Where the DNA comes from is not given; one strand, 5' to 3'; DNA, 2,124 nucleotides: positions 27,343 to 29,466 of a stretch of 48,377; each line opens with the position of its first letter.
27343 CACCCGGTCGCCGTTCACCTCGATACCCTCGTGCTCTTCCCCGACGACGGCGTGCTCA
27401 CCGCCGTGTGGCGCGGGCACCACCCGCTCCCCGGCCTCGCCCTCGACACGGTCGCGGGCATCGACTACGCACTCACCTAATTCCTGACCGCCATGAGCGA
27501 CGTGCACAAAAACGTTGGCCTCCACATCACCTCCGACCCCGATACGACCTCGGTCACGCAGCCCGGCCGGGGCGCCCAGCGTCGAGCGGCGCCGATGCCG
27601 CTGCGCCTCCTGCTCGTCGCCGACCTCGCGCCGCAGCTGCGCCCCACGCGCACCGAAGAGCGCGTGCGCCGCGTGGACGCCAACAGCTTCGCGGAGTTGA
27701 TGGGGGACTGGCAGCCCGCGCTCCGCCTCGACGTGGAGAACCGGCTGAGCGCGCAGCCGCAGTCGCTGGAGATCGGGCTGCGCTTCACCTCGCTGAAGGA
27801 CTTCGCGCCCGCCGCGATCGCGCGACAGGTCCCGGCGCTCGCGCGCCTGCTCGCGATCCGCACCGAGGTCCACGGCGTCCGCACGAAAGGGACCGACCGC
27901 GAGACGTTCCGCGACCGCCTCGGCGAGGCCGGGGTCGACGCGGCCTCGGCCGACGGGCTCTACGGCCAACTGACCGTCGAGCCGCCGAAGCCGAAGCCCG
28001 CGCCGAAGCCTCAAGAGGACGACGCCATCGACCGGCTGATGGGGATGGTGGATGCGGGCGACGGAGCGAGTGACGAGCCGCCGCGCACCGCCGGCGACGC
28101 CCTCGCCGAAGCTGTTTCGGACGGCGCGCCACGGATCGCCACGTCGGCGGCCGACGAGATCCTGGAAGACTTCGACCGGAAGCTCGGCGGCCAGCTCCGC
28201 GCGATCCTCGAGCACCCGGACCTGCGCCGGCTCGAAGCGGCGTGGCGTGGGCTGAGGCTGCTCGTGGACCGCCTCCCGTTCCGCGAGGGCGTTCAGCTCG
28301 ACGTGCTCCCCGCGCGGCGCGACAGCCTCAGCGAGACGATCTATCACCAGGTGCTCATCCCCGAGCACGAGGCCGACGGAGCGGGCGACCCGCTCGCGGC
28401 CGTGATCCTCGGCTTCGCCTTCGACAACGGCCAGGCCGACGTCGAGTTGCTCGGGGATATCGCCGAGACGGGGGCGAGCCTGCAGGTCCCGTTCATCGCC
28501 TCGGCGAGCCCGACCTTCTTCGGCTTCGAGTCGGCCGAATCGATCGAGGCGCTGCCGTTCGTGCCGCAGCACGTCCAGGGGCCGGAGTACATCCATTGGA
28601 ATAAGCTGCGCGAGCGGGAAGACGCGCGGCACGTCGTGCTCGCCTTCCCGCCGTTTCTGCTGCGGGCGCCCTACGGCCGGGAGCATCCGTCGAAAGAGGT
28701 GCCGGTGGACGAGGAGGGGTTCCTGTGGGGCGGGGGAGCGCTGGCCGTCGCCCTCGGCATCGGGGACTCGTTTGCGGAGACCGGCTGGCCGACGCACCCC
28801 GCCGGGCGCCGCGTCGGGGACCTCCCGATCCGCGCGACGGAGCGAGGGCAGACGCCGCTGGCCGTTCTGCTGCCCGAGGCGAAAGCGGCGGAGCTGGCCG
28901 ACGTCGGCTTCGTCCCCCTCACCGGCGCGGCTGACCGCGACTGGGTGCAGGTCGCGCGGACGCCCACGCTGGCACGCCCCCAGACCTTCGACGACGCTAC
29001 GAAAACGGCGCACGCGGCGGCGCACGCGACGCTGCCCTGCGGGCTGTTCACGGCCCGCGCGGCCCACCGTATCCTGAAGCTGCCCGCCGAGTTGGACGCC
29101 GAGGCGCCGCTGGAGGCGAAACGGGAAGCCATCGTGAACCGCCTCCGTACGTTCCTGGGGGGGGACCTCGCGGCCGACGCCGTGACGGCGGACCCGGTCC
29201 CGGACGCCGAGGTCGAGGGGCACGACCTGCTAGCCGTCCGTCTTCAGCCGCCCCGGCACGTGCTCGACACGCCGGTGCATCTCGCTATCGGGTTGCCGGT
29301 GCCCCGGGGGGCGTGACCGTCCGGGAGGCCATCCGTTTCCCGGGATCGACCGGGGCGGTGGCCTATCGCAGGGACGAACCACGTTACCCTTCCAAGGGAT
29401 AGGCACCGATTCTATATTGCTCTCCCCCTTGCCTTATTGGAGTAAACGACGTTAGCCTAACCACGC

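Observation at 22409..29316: Five-gene translationally coupled module PAAR / Rhs / pentapeptide / DUF2169 / fused sheath paralog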

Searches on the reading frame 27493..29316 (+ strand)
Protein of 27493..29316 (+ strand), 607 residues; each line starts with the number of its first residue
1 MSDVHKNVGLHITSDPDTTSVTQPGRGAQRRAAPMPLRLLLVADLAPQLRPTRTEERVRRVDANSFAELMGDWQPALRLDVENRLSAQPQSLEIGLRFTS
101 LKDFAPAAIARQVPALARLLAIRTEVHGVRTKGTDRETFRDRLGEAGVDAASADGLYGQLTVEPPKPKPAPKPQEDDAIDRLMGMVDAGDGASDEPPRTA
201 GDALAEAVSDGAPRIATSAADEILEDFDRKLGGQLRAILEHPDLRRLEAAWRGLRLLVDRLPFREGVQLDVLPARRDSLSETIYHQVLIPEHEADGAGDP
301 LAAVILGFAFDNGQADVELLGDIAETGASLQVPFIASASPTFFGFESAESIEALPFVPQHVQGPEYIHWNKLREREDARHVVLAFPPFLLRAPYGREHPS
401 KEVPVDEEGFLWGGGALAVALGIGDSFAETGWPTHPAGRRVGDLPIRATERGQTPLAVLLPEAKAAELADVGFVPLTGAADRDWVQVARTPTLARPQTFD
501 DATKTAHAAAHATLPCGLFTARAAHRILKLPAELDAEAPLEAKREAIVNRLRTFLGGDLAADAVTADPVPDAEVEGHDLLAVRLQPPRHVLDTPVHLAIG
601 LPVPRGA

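Call 5: search_protein_families(library=pfam, proteins=[window:27493-29316:+], max_evalue=0.01)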
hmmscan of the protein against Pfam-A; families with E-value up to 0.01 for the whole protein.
window:27493-29316:+ (607 aa): 2 families
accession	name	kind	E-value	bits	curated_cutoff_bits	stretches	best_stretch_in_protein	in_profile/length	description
PF05943.17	VipB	-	1.8e-50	172.1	27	1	222-485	2-292/301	EvpB/VC_A0108, tail sheath N-terminal domain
PF05591.17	T6SS_VipA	-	3.4e-23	82.6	24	1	28-156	19-150/155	Type VI secretion system, VipA, VC_A0107 or Hcp2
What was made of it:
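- Checked: VipA+VipB fusion: 27493-29316, 607 aa, PF05591 E=3.4e-23 and PF05943 E=1.8e-50 (call 5).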

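Call 15: find_homologous_proteins(query=window:27493-29313:+, max_evalue=0.00001)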
Query window:27493-29313:+ (607 aa): 99 proteins with E <= 0.00001 among 8000 candidates.
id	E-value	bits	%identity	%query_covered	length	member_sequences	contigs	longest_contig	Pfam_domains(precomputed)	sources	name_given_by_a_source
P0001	0.0e+0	1340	100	100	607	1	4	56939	PF05591.18,PF05943.18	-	-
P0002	0.0e+0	1139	87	100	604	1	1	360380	PF05591.18,PF05943.18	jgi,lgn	-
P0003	0.0e+0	1120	84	100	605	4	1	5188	PF05591.18,PF05943.18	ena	-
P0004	0.0e+0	1114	84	100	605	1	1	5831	PF05591.18,PF05943.18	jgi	jgi:type VI secretion system protein ImpC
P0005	0.0e+0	1110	84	100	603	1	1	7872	PF05591.18,PF05943.18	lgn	-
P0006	0.0e+0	1070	80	100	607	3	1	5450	PF05591.18,PF05943.18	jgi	jgi:type VI secretion system ImpC/EvpB family protein/type VI secretion system ImpB/VipA family prot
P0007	0.0e+0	1055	79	100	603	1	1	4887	PF05591.18,PF05943.18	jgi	jgi:type VI secretion system protein ImpC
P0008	0.0e+0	1011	76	100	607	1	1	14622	PF05591.18,PF05943.18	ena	-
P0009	8.4e-298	1007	76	100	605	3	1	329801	PF05591.18,PF05943.18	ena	-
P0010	2.4e-297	1006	77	100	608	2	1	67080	PF05591.18,PF05943.18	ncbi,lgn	-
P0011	1.7e-295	1000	76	100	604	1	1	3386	PF05591.18,PF05943.18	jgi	jgi:type VI secretion system ImpC/EvpB family protein/type VI secretion system ImpB/VipA family prot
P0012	3.6e-271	919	71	100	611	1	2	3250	PF05591.18,PF05943.18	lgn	-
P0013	5.0e-271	919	71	100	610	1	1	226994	PF05591.18,PF05943.18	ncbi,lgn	-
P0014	1.8e-257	874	68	100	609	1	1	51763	PF05591.18,PF05943.18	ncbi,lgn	ncbi:MAG: type VI secretion system contractile sheath large subunit [Bacteroidota bacterium]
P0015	3.2e-257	873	69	100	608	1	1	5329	PF05591.18,PF05943.18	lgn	-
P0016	1.2e-255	868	70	100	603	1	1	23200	PF05591.18,PF05943.18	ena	-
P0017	2.2e-254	864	69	100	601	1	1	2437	PF05591.18,PF05943.18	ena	-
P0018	1.6e-252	858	69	100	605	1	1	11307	PF05591.18,PF05943.18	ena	-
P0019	1.0e-251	855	68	100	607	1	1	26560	PF05591.18,PF05943.18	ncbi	-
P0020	1.3e-251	855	67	100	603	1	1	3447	PF05591.18,PF05943.18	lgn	-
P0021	3.6e-250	850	67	99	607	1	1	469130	PF05591.18,PF05943.18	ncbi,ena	-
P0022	3.1e-248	844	67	100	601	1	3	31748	PF05591.18,PF05943.18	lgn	-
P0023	4.9e-244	830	69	96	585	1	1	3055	PF05591.18,PF05943.18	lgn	-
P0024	6.4e-223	760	61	99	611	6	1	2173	PF05591.18,PF05943.18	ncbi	-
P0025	2.8e-201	689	58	99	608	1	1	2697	PF05591.18,PF05943.18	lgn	-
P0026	5.4e-200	684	58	99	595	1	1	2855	PF05591.18,PF05943.18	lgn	-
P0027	1.1e-170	588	68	68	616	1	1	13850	PF05591.18,PF05943.18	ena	-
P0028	3.8e-167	576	76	56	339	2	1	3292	PF05943.18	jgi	jgi:type VI secretion system protein ImpC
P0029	2.1e-158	547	47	100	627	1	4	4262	PF05591.18,PF05943.18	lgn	-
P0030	6.4e-158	545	48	100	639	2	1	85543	PF05591.18,PF05943.18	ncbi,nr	ncbi:MAG: hypothetical protein KatS3mg043_1409 [Rhodothermaceae bacterium]|nr:MAG: hypothetical prot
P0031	7.1e-157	542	47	98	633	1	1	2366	PF05591.18,PF05943.18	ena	-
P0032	3.8e-154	533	46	100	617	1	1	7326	PF05591.18,PF05943.18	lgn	-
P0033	4.1e-152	526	47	99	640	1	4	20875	PF05591.18,PF05943.18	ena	-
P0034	7.8e-152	525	46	99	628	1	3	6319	PF05591.18,PF05943.18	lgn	-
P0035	3.7e-150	520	45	98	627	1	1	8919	PF05591.18,PF05943.18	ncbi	ncbi:MAG: type VI secretion system contractile sheath domain-containing protein [Rhodothermales bact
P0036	8.3e-150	519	46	99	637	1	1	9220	PF05591.18,PF05943.18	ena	-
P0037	5.6e-147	509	44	99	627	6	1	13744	PF05591.18,PF05943.18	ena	-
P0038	5.1e-146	506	46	100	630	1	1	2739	PF05591.18,PF05943.18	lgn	-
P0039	1.5e-145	505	47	100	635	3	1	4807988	PF05591.18,PF05943.18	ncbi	-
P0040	3.6e-144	500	43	99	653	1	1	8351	PF05591.18,PF05943.18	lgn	-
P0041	5.3e-144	499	47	100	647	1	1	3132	PF05591.18,PF05943.18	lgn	-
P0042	8.2e-144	499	43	99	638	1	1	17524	PF05591.18,PF05943.18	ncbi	-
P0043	1.4e-143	498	45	98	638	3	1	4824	PF05591.18,PF05943.18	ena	-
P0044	1.0e-142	495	45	98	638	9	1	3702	PF05591.18,PF05943.18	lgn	-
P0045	7.3e-142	492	44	99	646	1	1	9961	PF05591.18,PF05943.18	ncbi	-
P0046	6.6e-141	489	44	100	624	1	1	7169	PF05591.18,PF05943.18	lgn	-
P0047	1.1e-140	489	45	98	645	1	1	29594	PF05591.18,PF05943.18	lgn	-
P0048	4.1e-140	487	44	99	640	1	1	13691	PF05591.18,PF05943.18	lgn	-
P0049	4.9e-140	486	46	99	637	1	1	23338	PF05591.18,PF05943.18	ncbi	-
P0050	6.0e-140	486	46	99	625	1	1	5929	PF05591.18,PF05943.18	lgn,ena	-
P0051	2.0e-139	484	43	99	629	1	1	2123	PF05591.18,PF05943.18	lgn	-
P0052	2.5e-139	484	44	99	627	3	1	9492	PF05591.18,PF05943.18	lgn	-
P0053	5.3e-139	483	41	100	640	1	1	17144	PF05591.18,PF05943.18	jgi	jgi:type VI secretion system protein ImpC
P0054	1.3e-137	478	44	100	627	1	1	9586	PF05591.18,PF05943.18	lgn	-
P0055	2.1e-137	478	43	98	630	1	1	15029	PF05591.18,PF05943.18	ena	-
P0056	9.2e-136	472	43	98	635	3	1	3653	PF05591.18,PF05943.18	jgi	-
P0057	1.3e-134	469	41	99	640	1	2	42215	PF05591.18,PF05943.18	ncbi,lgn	-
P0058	4.3e-134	467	43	100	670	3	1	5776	PF05591.18,PF05943.18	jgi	jgi:type VI secretion system protein ImpC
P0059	1.8e-132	461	40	100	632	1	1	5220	PF05591.18,PF05943.18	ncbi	-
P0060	1.9e-131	458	40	99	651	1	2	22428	PF05591.18,PF05943.18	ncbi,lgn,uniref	ncbi:MAG: type VI secretion system contractile sheath domain-containing protein [Salinibacter sp.]|u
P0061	2.6e-131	458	41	99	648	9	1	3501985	PF05591.18,PF05943.18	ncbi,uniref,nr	ncbi:type VI secretion system contractile sheath domain-containing protein [Salinibacter ruber]|unir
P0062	9.1e-131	456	41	99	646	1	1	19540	PF05591.18,PF05943.18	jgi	-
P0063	3.1e-130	454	42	98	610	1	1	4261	PF05591.18,PF05943.18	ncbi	ncbi:MAG TPA: type VI secretion system contractile sheath large subunit [Rhodothermales bacterium]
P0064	2.6e-129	451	46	85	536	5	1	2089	PF05591.18,PF05943.18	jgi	jgi:type VI secretion system protein ImpC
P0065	2.8e-129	451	40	100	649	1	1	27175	PF05591.18,PF05943.18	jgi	-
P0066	1.3e-128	449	42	99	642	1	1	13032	PF05591.18,PF05943.18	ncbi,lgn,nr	ncbi:MAG TPA: type VI secretion system contractile sheath large subunit [Rhodothermales bacterium]|n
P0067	1.2e-126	442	40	99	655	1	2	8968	PF05591.18,PF05943.18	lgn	-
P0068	3.2e-126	441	41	99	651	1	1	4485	PF05591.18,PF05943.18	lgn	-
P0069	4.7e-124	434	40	99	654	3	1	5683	PF05591.18,PF05943.18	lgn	-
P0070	8.0e-123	430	42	98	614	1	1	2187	PF05591.18,PF05943.18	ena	-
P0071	2.1e-122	428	40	98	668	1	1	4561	PF05591.18,PF05943.18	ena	-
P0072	1.4e-110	389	60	54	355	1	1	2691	PF05591.18,PF05943.18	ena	-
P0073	3.5e-106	375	40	99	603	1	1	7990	PF05591.18,PF05943.18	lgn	-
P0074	2.1e-104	369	44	70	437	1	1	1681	PF05943.18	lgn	-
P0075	6.7e-101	357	39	100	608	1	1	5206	PF05591.18,PF05943.18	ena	-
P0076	9.9e-99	350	41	87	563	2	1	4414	PF05591.18,PF05943.18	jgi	jgi:type VI secretion system protein ImpC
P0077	1.5e-96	343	35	96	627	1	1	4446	PF05591.18,PF05943.18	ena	-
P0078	2.1e-96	342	39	98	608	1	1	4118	PF05591.18,PF05943.18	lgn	-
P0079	4.3e-95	338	38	99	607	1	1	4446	PF05591.18,PF05943.18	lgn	-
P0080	7.9e-95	337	36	99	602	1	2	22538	PF05591.18,PF05943.18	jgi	jgi:type VI secretion system protein ImpC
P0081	9.6e-94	334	40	99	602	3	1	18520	PF05591.18,PF05943.18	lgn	-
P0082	1.0e-93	333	39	99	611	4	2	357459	PF05591.18,PF05943.18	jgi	jgi:hypothetical protein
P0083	9.8e-93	330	39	99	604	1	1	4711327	PF05591.18,PF05943.18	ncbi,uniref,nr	ncbi:type VI secretion system contractile sheath domain-containing protein [Rubrivirga marina]|unire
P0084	1.6e-92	329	40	75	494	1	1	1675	PF05943.18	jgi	jgi:type VI secretion system protein ImpC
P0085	2.4e-90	322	33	94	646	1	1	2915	PF05591.18,PF18945.6,PF05943.18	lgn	-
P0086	4.2e-89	318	38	99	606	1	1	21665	PF05591.18,PF05943.18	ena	-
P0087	1.9e-86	309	37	99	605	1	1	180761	PF05591.18,PF05943.18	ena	-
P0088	1.8e-85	306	38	99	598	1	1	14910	PF05591.18,PF05943.18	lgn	-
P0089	5.2e-83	298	40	78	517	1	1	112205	PF05591.18,PF05943.18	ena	-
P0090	1.7e-50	191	32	81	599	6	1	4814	PF05591.18,PF05943.18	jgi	jgi:type VI secretion system protein ImpC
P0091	8.6e-38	149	30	90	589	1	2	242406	PF05591.18,PF05943.18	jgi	jgi:type VI secretion system protein ImpC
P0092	9.7e-38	149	30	73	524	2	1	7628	PF05591.18,PF05943.18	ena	-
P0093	7.3e-34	136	30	89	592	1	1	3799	PF05591.18,PF05943.18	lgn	-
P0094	9.7e-34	135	31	80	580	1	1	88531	PF05591.18,PF05943.18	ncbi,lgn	-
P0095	2.3e-24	104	34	44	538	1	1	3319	PF05591.18,PF05943.18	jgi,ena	-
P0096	2.0e-20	91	29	72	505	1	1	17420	PF05591.18,PF05943.18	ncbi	-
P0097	2.3e-15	75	31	46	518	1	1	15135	PF05591.18,PF05943.18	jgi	jgi:type VI secretion system protein ImpC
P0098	9.3e-15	73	28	45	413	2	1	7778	PF05943.18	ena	-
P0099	1.5e-14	72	30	38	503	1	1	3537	PF05591.18,PF05943.18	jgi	jgi:hypothetical protein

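Call 16: search_protein_families(library=ncbifam, proteins=[window:27493-29316:+], max_evalue=0.01)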
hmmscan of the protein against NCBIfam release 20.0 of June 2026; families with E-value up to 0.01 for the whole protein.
window:27493-29316:+ (607 aa): 2 families
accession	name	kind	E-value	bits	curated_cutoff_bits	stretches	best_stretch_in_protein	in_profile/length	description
TIGR03355.1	VI_chp_2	equivalog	5.6e-55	187.1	271.5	1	214-527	44-385/473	type VI secretion system contractile sheath large subunit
TIGR03358.1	VI_chp_5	equivalog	6.3e-23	81.3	97.25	1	31-150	25-147/160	type VI secretion system contractile sheath small subunit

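Call 17: find_encoding_contigs(protein=P0061, flank=10000, max_places=2)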
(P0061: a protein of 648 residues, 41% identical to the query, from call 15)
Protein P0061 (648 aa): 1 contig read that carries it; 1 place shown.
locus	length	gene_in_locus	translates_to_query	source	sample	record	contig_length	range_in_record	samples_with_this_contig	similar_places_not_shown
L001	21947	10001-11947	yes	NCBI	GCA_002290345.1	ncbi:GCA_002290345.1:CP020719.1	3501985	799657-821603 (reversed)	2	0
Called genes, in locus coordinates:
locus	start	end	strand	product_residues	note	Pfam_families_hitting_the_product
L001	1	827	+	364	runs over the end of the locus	PF06996:T6SS_TssG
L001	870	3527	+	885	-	PF02861:Clp_N, PF13191:AAA_16, PF23569:NBD_SMAX1, PF00004:AAA, PF17871:AAA_lid_9, PF07724:AAA_2, PF07728:AAA_5, PF10431:ClpB_D2-small, +9 more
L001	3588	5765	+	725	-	PF05954:Phage_GPD, PF04717:Phage_base_V (faint)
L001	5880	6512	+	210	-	-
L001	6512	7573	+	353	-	PF09937:DUF2169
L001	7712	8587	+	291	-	-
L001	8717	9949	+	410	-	PF09937:DUF2169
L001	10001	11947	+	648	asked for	PF05591:T6SS_VipA, PF05943:VipB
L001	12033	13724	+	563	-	PF00498:FHA, PF16697:Yop-YscD_cpl (weak), PF01464:SLT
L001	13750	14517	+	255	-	PF00481:PP2C, PF13672:PP2C_2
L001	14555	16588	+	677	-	PF00069:Pkinase, PF07714:PK_Tyr_Ser-Thr, PF14531:Kinase-like (faint), PF08308:PEGA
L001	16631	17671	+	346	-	PF13428:TPR_14 (faint), PF14559:TPR_19 (faint), PF03783:CsgG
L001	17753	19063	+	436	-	PF13371:TPR_9 (faint), PF13424:TPR_12 (faint), PF13432:TPR_16 (faint), PF14559:TPR_19 (faint), PF13431:TPR_17 (faint), PF00515:TPR_1 (faint), PF07719:TPR_2 (faint), PF03783:CsgG, +3 more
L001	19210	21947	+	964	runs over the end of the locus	PF13860:FlgD_ig (weak)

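Call 18: find_encoding_contigs(protein=P0083, flank=10000, max_places=2)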
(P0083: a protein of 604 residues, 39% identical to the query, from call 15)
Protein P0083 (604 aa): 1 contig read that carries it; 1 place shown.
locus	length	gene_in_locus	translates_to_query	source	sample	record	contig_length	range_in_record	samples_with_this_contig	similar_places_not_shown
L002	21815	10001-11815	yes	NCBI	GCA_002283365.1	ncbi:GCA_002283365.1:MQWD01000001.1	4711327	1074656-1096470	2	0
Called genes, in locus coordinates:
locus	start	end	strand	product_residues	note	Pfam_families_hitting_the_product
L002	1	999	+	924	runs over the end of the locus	PF02861:Clp_N, PF13191:AAA_16 (weak), PF23569:NBD_SMAX1, PF00004:AAA, PF17871:AAA_lid_9, PF07724:AAA_2, PF07728:AAA_5, PF10431:ClpB_D2-small, +7 more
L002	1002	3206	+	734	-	PF05954:Phage_GPD, PF06715:Gp5_C (faint), PF22178:Gp5_trimer_C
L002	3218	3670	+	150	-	-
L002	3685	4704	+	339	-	PF09937:DUF2169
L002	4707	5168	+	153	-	PF13665:Tox-PAAR-like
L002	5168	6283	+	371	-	-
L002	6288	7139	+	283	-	-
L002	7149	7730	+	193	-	PF07791:Imm11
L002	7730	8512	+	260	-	PF15575:Imm49 (weak)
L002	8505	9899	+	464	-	PF13646:HEAT_2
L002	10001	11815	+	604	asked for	PF05591:T6SS_VipA (weak), PF05943:VipB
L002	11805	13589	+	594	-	PF00498:FHA, PF16697:Yop-YscD_cpl (weak), PF01464:SLT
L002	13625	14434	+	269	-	PF00481:PP2C, PF13672:PP2C_2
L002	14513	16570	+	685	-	PF00069:Pkinase, PF07714:PK_Tyr_Ser-Thr, PF01636:APH (faint), PF03109:ABC1 (weak), PF08308:PEGA (weak)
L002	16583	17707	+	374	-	PF07719:TPR_2 (faint), PF03783:CsgG (faint)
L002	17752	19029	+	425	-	PF13371:TPR_9 (faint), PF00515:TPR_1 (faint), PF07719:TPR_2 (faint), PF03783:CsgG (weak)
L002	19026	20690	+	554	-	-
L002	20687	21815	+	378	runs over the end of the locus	-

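Call 21: find_related_loci(query=A1, collection=genome_contigs, flank=10000)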
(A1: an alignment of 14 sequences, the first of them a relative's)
Query A1 (607 aa) in genome_contigs; peptide patterns used: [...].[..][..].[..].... (x = any residue, [..] = any of these).
94 stretches matched a pattern; 44 encode a relative of the query (tblastn E <= 1e-3); 44 distinct loci.
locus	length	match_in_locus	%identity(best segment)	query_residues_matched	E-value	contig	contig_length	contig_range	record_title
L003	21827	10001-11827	71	1-605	0e+0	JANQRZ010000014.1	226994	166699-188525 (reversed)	MAG: Rhodothermales bacterium isolate IP29b_bin.81 k99_3080010, whole genome shotgun sequence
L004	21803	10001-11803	67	5-605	0e+0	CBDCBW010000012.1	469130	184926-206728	MAG: Rhodothermales bacterium isolate 149c5dc1-c7b6-47bf-b7d0-e1449b084a4c genome assembly, contig: contig_12, whole gen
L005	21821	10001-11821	77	1-605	0e+0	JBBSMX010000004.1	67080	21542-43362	MAG: Rhodothermales bacterium isolate LS5_sbin.43 LS5_sbin.43_K_855035_L_67080_cov_29.0000, whole genome shotgun sequenc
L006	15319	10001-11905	43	1-603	3e-152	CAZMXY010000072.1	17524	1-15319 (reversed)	MAG TPA_asm: uncultured Rhodothermales bacterium isolate SRP284430_co1_41 genome assembly, contig: NODE_1985_length_1752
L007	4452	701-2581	45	9-605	5e-151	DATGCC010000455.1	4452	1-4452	MAG TPA_asm: Rhodothermales bacterium isolate SMAG_U9638 k141_322043, whole genome shotgun sequence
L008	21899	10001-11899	47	1-606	4e-140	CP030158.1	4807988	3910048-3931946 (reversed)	Roseithermus sacchariphilus strain MEBiC09517 chromosome, complete genome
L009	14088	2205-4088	43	7-603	2e-127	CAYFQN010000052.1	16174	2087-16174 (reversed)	MAG TPA_asm: uncultured Rhodothermales bacterium isolate ERP107533_co1_159 genome assembly, contig: NODE_2930_length_161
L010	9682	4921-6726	39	1-607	1e-98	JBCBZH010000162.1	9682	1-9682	MAG: Bacteroidota bacterium isolate P01_A01_bin.110 k141_173878_length_9682_cov_11.9478, whole genome shotgun sequence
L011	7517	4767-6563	36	3-607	5e-96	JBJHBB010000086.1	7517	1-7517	MAG: Rhodothermales bacterium isolate SF2967_J5348.semibin_refined.142_sub NODE_9509_length_7517_cov_0.890663, whole gen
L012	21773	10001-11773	39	7-607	6e-96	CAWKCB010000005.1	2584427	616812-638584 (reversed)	MAG: uncultured Bacteroidetes bacterium isolate MFD03250.bin.1.116 genome assembly, contig: contig_6117, whole genome sh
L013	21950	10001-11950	34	8-607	2e-93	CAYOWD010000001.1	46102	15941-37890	MAG TPA_asm: uncultured Salinivenus sp. isolate SRP185896_co2_13 genome assembly, contig: NODE_239_length_46102_cov_5.67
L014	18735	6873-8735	33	8-607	8e-91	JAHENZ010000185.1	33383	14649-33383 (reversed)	MAG: Salinivenus sp. isolate BinSanityLC-kmean-bin_85-bin_0 c_000002974294, whole genome shotgun sequence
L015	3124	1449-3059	38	9-558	6e-88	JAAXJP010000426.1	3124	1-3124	MAG: Rubrivirga sp. isolate SW42617_bin_3 NODE_7464_length_3124_cov_18.108179, whole genome shotgun sequence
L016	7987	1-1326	40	160-605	3e-86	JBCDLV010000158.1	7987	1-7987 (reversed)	MAG: Bacteroidota bacterium isolate P01_H01_bin.93 k141_3029613_length_7987_cov_50.0965, whole genome shotgun sequence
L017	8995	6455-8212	39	7-604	3e-94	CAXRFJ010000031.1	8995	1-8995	MAG: Rubrivirga sp. isolate CJ05B_8.35 genome assembly, contig: k141_137073, whole genome shotgun sequence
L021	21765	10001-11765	42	8-605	6e-73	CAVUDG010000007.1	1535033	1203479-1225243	MAG: uncultured Bacteroidetes bacterium isolate MFD03250.bin.2.72 genome assembly, contig: contig_4016, whole genome sho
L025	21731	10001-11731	30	36-604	5e-51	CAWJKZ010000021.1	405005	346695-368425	MAG: uncultured Acidobacteriota bacterium isolate MFD05942.bin.2.47 genome assembly, contig: contig_63, whole genome sho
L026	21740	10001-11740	29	36-605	1e-47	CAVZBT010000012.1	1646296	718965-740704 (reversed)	MAG: uncultured Acidobacteriota bacterium isolate MFD00905.bin.2.153 genome assembly, contig: contig_4865, whole genome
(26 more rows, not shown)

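Call 48: search_solved_structures(query=window:27493-29313:+, max_evalue=0.001)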
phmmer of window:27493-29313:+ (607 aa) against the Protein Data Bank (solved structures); distinct sequences matched with E-value up to 0.001: 18.
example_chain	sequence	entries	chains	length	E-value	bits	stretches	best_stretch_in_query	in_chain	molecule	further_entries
5mxn_A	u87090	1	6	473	6.6e-43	150.7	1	213-530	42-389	Type VI secretion protein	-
5ojq_A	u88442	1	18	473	6.6e-43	150.7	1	213-530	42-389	Type VI secretion protein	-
5myu_A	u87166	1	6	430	1.9e-42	149.2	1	218-530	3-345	Type VI secretion system protein ImpC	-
3j9g_B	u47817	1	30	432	1.9e-42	149.2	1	218-530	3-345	VipB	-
5n8n_B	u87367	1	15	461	3.3e-40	141.8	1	216-528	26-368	EvpB family type VI secretion protein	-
5urw_1B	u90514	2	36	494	7.1e-39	137.4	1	212-531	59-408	TssC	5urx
9n4v_A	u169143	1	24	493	3.4e-30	108.7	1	214-527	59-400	DUF877 family protein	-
3j9o_B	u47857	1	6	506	1.8e-12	50.2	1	224-527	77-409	Intracellular growth locus protein B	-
5urw_1A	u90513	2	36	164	8.5e-12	48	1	21-146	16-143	TssB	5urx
5ojq_a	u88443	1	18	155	1.2e-11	47.5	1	24-144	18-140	VipA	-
5mxn_a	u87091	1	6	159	2.7e-11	46.3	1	31-144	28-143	Type VI secretion protein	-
3j9g_A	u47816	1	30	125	9e-11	44.6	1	24-124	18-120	VipA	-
5myu_a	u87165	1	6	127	1.5e-10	43.8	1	30-124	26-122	Uncharacterized protein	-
9n4v_B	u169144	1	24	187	4.4e-09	39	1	23-181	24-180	Type VI secretion system contractile sheath small subunit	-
4uqz_B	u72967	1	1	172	9.2e-08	34.6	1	27-168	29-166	HSIB1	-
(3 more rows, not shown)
